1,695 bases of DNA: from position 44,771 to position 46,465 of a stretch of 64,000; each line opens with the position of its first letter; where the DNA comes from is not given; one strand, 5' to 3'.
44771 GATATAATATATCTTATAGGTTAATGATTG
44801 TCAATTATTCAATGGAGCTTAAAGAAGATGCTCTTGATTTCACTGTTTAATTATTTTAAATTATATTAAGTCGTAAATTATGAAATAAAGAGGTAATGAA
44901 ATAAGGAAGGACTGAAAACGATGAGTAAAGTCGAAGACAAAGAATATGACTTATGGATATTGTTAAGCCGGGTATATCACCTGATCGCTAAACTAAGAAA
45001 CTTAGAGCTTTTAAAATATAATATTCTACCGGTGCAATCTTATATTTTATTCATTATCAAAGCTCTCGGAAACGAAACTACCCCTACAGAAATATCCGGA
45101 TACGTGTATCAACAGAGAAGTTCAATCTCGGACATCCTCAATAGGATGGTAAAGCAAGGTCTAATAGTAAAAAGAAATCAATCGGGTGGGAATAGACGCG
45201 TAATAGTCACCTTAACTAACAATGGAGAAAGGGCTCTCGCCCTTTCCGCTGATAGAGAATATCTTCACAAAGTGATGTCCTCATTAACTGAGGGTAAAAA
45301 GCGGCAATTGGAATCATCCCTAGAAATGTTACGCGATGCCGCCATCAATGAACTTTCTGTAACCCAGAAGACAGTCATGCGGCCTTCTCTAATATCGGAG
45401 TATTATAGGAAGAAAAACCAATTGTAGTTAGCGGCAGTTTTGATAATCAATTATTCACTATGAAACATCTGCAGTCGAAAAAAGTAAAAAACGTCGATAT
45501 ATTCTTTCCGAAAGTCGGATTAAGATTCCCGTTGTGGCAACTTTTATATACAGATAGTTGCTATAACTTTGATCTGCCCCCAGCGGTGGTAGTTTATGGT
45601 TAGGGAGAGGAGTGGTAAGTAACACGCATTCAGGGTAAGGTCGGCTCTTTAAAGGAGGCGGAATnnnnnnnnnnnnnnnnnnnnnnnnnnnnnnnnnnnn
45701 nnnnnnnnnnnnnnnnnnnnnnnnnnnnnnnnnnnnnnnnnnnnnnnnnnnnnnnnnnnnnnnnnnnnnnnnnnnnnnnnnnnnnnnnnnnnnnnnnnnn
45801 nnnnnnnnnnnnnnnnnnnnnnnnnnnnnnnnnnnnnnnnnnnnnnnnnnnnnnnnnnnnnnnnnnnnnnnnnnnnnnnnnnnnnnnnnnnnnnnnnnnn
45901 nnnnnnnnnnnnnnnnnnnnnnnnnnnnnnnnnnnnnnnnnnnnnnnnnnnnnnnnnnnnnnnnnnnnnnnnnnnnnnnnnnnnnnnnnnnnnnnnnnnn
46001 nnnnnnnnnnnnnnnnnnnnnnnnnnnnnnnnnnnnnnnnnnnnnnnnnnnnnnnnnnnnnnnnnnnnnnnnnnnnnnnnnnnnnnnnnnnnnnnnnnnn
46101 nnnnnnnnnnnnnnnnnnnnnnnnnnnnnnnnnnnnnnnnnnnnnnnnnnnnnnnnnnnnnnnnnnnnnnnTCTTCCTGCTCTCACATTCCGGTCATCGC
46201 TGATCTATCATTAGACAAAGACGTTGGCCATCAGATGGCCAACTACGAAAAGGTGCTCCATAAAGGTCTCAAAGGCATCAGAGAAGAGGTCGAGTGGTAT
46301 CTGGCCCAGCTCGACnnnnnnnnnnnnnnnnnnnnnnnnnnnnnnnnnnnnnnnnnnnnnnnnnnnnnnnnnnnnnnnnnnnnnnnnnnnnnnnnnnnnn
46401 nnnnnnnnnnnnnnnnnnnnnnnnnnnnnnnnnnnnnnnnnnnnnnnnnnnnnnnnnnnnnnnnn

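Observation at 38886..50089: GRE-centred pathway with no microcompartment genes: proposed eliminase/decarboxylase -> aldehyde -> AOR -> CoA-transferase pair -> hydratase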

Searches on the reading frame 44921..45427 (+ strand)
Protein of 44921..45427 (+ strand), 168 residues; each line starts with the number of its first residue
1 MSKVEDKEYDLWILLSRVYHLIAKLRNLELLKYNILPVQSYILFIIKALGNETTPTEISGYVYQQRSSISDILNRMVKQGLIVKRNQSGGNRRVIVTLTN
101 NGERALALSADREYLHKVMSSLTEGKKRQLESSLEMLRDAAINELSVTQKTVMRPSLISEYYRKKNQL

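Call 3: search_protein_families(library=pfam, proteins=[window:44921-45427:+])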
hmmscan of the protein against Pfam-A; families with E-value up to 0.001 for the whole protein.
window:44921-45427:+ (168 aa): 4 families
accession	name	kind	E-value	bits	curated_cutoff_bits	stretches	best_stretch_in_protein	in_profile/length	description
PF12802.13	MarR_2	-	2.9e-08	34.2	27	1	34-93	2-60/61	MarR family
PF13463.12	HTH_27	-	4.7e-06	27.2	22.2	1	38-102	4-68/68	Winged helix DNA-binding domain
PF03551.20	PadR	-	2.8e-05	24.5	27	1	59-107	24-74/75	Transcriptional regulator PadR-like family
PF01047.28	MarR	-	3.8e-05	23.9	24.6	1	40-94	6-58/59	MarR family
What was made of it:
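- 44921..45427 (+): MarR-family regulator. Pfam MarR_2/MarR (call 3).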

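Call 4: search_protein_families(library=ncbifam, proteins=[window:44921-45427:+])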
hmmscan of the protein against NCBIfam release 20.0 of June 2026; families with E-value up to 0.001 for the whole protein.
window:44921-45427:+ (168 aa): 8 families
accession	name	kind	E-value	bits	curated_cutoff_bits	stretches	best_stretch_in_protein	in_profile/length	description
NF045593.1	bilirub_TF_BilQ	equivalog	1.1e-08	34.9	125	1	40-138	34-132/135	bilirubin utilization transcriptional regulator BilQ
TIGR02337.1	HpaR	equivalog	1.8e-07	31.1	121.2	1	41-136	32-128/130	homoprotocatechuate degradation operon regulator HpaR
NF041230.1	BagL_FevM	exception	3.4e-07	30.4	230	1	65-138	67-139/145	MarR family transcriptional regulator BagL/FevM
NF008122.0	PRK10870.1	equivalog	2.7e-06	27.2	157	1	35-135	53-156/176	transcriptional repressor MprA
NF053777.1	Saro0803TransReg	equivalog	4.4e-05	23.2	200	1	43-111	43-110/140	Saro_0803 family transcriptional regulator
NF053755.1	MsvR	equivalog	0.00041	20.1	220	1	37-102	13-76/236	transcriptional factor MsvR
NF047395.1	TransRegLtdR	equivalog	0.00045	20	250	1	34-106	49-119/166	transcriptional regulator LdtR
TIGR01889.1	Staph_reg_Sar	paralog_domain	0.0006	20.1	62.6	0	26-101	21-92/109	staphylococcal accessory regulator family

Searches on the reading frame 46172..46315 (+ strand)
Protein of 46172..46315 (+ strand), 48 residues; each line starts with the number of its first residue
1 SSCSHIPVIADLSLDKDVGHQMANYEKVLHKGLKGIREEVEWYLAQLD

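Call 79: search_solved_structures(query=window:46172-46315:+, max_evalue=10, show_alignments=5)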
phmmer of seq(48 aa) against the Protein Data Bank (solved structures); distinct sequences matched with E-value up to 10: 0.
